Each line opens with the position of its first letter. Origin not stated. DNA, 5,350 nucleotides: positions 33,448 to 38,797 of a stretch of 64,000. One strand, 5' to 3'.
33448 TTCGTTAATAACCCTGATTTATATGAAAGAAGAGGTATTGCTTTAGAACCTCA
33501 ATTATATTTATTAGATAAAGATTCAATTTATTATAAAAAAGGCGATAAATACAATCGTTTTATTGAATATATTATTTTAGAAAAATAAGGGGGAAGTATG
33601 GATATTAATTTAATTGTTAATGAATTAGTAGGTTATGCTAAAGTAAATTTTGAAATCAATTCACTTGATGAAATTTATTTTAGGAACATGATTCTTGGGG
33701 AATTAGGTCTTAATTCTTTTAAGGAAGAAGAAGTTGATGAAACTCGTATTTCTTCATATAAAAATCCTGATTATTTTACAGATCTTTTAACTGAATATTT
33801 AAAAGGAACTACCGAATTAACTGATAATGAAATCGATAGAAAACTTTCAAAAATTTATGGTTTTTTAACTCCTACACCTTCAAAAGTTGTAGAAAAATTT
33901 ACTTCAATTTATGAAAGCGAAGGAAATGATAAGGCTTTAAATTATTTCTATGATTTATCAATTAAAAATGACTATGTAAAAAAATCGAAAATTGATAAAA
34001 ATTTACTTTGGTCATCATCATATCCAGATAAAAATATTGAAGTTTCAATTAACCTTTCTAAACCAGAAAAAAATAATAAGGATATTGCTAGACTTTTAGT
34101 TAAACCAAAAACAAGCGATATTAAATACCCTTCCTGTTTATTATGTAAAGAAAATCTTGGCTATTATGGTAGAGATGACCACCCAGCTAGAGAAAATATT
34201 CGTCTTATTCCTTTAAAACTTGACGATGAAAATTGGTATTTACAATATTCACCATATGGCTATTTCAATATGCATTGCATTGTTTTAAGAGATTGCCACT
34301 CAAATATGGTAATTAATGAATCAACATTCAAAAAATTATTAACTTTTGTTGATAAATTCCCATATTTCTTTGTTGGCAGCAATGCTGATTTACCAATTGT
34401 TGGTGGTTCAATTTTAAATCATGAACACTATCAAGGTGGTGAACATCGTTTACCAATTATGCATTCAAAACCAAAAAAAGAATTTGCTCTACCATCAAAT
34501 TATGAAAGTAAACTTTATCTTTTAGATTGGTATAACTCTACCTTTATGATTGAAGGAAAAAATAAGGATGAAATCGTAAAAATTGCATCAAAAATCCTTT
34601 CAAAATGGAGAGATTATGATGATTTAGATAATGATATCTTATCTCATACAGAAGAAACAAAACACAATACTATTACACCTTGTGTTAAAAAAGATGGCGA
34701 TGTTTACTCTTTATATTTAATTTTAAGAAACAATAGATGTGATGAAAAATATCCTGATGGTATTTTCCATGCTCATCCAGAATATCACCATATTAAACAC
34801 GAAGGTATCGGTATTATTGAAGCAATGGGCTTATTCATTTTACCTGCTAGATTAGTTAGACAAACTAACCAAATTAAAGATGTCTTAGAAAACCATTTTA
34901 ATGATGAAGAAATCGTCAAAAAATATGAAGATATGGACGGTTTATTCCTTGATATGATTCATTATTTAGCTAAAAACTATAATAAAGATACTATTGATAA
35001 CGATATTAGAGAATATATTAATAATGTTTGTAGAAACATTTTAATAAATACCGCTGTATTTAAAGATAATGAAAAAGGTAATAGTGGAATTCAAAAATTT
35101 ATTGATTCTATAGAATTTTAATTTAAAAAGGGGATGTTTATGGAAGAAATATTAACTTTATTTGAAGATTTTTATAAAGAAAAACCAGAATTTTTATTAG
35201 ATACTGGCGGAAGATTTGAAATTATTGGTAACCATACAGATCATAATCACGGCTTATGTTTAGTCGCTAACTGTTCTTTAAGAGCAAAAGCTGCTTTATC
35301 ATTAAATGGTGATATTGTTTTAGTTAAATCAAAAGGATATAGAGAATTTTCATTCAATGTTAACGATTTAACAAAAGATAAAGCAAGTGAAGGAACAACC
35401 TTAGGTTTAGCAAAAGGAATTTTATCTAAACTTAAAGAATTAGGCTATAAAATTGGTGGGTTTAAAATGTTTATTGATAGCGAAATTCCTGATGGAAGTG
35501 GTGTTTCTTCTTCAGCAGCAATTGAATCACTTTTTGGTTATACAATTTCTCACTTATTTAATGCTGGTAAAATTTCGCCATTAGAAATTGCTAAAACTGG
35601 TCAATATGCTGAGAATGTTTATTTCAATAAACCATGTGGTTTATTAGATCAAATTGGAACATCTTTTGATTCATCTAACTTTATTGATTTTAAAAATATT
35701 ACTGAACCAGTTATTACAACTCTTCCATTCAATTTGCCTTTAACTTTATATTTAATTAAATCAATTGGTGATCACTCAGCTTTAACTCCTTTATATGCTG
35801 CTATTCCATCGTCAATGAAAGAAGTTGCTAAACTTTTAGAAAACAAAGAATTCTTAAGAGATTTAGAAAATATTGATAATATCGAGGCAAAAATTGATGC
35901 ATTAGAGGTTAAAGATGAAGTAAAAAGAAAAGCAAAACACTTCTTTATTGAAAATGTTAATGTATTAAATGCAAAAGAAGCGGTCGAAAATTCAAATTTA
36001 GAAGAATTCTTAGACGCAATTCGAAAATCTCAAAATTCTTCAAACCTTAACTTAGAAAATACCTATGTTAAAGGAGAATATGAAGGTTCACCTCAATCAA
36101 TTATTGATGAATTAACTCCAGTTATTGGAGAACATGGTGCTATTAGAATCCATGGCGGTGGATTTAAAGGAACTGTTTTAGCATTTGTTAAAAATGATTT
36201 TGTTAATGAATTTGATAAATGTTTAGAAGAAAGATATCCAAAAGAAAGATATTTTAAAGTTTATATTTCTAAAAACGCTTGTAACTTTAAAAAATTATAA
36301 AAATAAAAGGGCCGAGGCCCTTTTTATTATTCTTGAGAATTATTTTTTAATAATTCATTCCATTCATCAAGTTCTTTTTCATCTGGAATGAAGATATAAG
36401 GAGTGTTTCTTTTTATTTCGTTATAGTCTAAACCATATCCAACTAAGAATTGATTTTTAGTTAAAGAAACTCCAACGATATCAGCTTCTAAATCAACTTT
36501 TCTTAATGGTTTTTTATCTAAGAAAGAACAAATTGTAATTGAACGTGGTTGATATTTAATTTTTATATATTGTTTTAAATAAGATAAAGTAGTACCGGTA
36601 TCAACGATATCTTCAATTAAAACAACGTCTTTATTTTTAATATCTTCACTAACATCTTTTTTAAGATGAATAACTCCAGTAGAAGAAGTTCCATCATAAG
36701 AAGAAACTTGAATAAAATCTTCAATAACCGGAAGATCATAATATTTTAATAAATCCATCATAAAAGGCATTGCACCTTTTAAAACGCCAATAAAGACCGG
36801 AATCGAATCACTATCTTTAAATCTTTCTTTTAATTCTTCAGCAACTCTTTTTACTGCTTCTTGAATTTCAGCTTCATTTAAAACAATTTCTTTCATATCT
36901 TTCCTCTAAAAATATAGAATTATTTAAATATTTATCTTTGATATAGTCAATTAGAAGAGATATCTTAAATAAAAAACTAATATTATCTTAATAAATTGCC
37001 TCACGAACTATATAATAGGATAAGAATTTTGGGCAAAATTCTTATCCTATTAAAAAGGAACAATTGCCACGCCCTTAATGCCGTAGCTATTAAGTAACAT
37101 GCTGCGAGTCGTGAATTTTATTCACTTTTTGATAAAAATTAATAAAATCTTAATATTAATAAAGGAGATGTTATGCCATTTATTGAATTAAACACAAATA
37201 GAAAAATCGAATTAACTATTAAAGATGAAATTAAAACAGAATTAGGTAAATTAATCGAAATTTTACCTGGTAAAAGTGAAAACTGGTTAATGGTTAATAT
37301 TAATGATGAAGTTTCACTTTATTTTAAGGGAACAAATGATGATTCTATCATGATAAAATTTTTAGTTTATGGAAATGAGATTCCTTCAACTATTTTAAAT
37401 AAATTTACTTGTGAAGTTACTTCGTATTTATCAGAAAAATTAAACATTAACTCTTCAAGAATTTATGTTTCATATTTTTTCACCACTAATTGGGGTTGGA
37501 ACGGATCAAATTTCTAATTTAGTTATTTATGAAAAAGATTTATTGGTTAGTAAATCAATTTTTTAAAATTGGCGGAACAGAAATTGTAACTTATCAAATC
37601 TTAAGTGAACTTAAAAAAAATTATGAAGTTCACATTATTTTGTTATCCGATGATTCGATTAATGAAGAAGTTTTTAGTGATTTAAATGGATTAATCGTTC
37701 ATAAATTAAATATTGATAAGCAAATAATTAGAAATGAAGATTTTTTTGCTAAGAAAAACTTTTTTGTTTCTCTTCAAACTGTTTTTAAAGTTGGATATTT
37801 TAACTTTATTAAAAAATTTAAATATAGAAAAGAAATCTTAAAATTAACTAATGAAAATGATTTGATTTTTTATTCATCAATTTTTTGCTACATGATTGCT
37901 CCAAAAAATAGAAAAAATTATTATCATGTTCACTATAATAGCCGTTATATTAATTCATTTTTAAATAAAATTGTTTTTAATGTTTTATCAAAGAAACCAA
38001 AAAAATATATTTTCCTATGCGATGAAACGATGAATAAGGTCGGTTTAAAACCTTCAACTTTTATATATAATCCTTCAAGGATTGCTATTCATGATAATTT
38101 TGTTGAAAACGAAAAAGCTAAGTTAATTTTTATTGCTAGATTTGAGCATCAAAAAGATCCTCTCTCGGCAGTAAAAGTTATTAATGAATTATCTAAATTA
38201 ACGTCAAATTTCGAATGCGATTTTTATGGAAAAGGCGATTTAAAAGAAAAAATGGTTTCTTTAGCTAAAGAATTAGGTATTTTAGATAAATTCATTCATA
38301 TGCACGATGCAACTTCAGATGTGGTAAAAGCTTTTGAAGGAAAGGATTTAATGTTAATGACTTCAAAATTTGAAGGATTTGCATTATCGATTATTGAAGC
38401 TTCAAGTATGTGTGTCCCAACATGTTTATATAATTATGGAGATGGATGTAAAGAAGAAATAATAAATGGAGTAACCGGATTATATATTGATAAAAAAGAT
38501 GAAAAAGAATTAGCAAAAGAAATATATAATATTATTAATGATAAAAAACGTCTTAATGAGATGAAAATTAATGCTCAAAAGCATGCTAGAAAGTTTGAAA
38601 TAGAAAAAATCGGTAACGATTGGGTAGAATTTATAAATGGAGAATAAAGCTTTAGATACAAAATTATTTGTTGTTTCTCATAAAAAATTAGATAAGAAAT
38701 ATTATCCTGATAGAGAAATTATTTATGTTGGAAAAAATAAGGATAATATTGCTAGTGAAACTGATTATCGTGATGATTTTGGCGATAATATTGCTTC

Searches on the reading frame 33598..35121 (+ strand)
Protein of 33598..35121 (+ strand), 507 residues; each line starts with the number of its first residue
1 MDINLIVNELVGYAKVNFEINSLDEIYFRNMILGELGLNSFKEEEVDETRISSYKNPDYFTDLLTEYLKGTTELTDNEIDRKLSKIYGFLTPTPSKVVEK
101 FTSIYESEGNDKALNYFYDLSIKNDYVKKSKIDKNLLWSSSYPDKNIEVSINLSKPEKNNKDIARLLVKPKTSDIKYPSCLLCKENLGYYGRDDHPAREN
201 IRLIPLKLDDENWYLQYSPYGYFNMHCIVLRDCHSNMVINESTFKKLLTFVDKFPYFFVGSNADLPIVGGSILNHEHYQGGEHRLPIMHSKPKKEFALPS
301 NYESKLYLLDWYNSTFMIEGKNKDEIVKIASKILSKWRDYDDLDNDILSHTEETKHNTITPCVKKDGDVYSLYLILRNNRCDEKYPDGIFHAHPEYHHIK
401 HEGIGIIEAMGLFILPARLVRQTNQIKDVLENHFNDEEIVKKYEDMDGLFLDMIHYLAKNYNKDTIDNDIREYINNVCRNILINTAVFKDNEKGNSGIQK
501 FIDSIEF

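Call 59: search_protein_families(library=pfam, proteins=[window:33598-35121:+], max_evalue=0.001)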
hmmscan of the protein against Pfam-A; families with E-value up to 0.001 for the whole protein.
window:33598-35121:+ (507 aa): 2 families
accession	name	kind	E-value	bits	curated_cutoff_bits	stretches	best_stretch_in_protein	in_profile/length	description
PF01087.27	GalP_UDP_transf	-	3.4e-22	80.2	22.1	1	65-233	32-181/184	Galactose-1-phosphate uridyl transferase, N-terminal domain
PF02744.22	GalP_UDP_tr_C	-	3.5e-08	33.8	29.2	1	252-424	3-146/165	Galactose-1-phosphate uridyl transferase, C-terminal domain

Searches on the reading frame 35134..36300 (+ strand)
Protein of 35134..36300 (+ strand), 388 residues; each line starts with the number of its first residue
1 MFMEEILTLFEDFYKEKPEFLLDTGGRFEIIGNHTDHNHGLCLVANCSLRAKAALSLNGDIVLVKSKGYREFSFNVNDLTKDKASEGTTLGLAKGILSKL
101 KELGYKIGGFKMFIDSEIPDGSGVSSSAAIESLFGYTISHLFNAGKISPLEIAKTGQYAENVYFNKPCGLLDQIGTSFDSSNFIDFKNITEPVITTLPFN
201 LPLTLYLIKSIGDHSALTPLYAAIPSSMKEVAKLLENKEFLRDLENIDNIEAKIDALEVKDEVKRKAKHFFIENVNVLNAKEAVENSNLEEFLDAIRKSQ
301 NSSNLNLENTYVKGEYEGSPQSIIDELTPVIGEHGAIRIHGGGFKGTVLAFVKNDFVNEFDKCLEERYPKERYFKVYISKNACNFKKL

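Call 59: search_protein_families(library=pfam, proteins=[window:35134-36300:+], max_evalue=0.001)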
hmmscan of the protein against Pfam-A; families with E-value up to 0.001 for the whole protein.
window:35134-36300:+ (388 aa): 2 families
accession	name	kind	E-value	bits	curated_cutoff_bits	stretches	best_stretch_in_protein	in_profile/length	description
PF00288.32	GHMP_kinases_N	-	4.8e-13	49.6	22.3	1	93-174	3-81/87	GHMP kinases N terminal domain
PF10509.15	GalKase_gal_bdg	-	1.3e-09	38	23.1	1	9-56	2-48/49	Galactokinase galactose-binding signature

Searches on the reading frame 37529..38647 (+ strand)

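Call 59: search_protein_families(library=pfam, proteins=[window:37529-38647:+], max_evalue=0.001)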
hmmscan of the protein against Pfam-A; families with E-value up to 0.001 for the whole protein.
window:37529-38647:+ (372 aa): 2 families
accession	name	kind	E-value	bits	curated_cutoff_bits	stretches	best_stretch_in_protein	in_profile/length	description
PF00534.26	Glycos_transf_1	-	3.8e-27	95.3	26.4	1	192-351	11-171/172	Glycosyl transferases group 1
PF13692.12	Glyco_trans_1_4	-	3.6e-17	63.4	27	1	198-338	3-142/142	Glycosyl transferases group 1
